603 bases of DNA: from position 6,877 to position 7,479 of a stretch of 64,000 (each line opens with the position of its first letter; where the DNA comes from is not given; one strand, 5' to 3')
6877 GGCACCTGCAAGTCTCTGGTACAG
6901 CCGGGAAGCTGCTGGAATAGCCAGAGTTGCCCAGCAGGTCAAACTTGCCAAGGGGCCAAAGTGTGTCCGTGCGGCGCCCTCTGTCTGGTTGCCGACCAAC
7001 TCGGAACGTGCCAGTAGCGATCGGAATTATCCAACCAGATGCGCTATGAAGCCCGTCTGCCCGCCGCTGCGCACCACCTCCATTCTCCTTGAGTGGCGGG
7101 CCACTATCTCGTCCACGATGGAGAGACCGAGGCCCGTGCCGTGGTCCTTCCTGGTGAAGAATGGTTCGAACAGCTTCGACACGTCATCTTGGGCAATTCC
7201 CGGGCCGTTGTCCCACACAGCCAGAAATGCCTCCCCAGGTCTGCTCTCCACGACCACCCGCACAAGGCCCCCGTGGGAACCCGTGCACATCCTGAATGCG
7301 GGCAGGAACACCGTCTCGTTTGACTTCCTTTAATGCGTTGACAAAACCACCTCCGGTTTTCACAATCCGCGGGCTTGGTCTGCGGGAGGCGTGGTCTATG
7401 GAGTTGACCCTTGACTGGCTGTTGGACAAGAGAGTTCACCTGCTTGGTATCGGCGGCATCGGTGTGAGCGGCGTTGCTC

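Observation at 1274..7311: Gene-decay / rearrangement zone: three gene remnants around the Cys-rich genes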

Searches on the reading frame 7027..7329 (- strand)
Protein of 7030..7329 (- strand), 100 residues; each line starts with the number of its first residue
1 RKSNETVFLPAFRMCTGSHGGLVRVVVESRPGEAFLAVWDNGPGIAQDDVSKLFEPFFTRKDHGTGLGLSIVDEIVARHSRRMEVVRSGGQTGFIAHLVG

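Call 5: search_protein_families(library=pfam, proteins=[window:7027-7311:-], max_evalue=0.01)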
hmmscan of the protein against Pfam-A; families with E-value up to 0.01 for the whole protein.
window:7027-7311:- (94 aa): 2 families
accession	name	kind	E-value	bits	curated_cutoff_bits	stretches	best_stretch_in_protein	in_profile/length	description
PF02518.31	HATPase_c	-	6.2e-16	59.3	26.4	1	13-91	23-106/111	Histidine kinase-, DNA gyrase B-, and HSP90-like ATPase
PF13581.12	HATPase_c_2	-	0.0022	18.5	27.4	1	11-75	50-114/127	Histidine kinase-like ATPase domain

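Call 16: search_protein_families(library=ncbifam, proteins=[window:7027-7311:-], max_evalue=0.01)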
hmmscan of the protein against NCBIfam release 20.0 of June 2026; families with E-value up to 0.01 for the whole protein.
window:7027-7311:- (94 aa): 73 families (the best 25 are shown)
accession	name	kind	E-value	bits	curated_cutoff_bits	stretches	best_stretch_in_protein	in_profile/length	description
NF008468.0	PRK11360.1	equivalog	1.5e-17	63.3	646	1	13-82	524-595/616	two-component system sensor histidine kinase AtoS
NF007688.0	PRK10364.1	equivalog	1.4e-15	57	479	1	13-86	369-442/460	two-component system sensor histidine kinase ZraS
NF010411.0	PRK13837.1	equivalog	5.8e-14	51.1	647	1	28-81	608-661/828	two-component system VirA-like sensor kinase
NF007004.0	PRK09467.1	equivalog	2e-13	50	415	1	15-82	352-423/440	two-component system sensor histidine kinase EnvZ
TIGR02966.1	phoR_proteo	equivalog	6.6e-13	48.4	334.2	1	13-84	247-324/333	phosphate regulon sensor histidine kinase PhoR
NF052574.1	HisKinEspCMyxo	equivalog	8.9e-13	47.3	1200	1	17-86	556-628/785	serine histidine kinase EspC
NF053867.1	SprKinKinDBac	equivalog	1.8e-12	46.5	775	1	13-74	415-476/500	sporulation kinase KinD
NF046044.1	PnpS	equivalog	3.6e-11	42.7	400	1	13-80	303-376/390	two-component system histidine kinase PnpS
NF046026.1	HisKinCckACaul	equivalog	6.1e-11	41.1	1000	1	26-80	461-517/678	cell cycle histidine kinase CckA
TIGR01386.1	cztS_silS_copS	subfamily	8.9e-11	41.4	292.55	1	12-90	370-454/457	heavy metal sensor histidine kinase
NF041777.1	sens_FixL_Rhizob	equivalog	1.1e-10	40.8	850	1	30-86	416-474/485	sensor protein FixL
NF038348.1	T2SS_HK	subfamily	1.5e-10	40.2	450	1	25-85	501-563/574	histidine kinase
NF047497.1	HK_LIC_12097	equivalog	1.8e-10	40.1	500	1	15-89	285-361/367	LIC_12097 family sensor histidine kinase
NF008293.1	PRK11073.1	equivalog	2.3e-10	40.2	240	1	30-92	283-345/349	nitrogen regulation protein NR(II)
NF033092.0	HK_WalK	equivalog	2.7e-10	39.5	725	1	13-84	506-583/594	cell wall metabolism sensor histidine kinase WalK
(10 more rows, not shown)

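Call 48: search_protein_families(library=pfam, proteins=[window:7030-7329:-], max_evalue=10)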
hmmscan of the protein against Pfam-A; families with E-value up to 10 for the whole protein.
seq(100 aa): 2 families
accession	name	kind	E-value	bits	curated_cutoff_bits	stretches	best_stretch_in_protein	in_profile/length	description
PF02518.31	HATPase_c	-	7.1e-16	59.1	26.4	1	19-97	23-106/111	Histidine kinase-, DNA gyrase B-, and HSP90-like ATPase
PF13581.12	HATPase_c_2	-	0.0026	18.2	27.4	1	17-81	50-114/127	Histidine kinase-like ATPase domain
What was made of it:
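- Checked: Only HATPase_c profile positions 23-106 of 111 are matched (calls 5, 48).
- Tried and rejected: An N box of the kinase hidden in another frame upstream of 7311: no Pfam signal (call 48).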

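Call 59: find_encoding_contigs(protein=window:7027-7311:-, flank=3000, max_places=10)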
Protein window:7027-7311:- (94 aa): 3 contigs read that carry it; 2 places shown.
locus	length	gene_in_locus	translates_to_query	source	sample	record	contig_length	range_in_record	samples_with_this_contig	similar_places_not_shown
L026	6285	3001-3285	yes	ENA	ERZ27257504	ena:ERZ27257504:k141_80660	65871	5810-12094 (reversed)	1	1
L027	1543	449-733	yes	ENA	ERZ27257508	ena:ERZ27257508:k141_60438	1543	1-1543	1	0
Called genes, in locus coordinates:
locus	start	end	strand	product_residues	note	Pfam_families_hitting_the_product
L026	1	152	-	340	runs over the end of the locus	PF02912:Phe_tRNA-synt_N, PF01409:tRNA-synt_2d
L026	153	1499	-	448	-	PF21799:MurD-like_N, PF08245:Mur_ligase_M, PF02875:Mur_ligase_C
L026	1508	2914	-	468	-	PF01225:Mur_ligase, PF08245:Mur_ligase_M, PF02875:Mur_ligase_C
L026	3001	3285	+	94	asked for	PF02518:HATPase_c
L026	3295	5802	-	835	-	-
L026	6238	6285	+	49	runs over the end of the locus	-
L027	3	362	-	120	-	?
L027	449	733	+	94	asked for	PF02518:HATPase_c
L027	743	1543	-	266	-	?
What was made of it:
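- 7027..7311 (-): HK', the 3' tail of a histidine-kinase gene. Only the G1/G2-box part of HATPase_c is present. A second assembly, L027, carries the identical HK' ORF between a murC 5' part and the Cys-rich gene's 3' part (call 59).
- L027 carries murC 5' - HK' - Cys-rich 3' (call 59).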
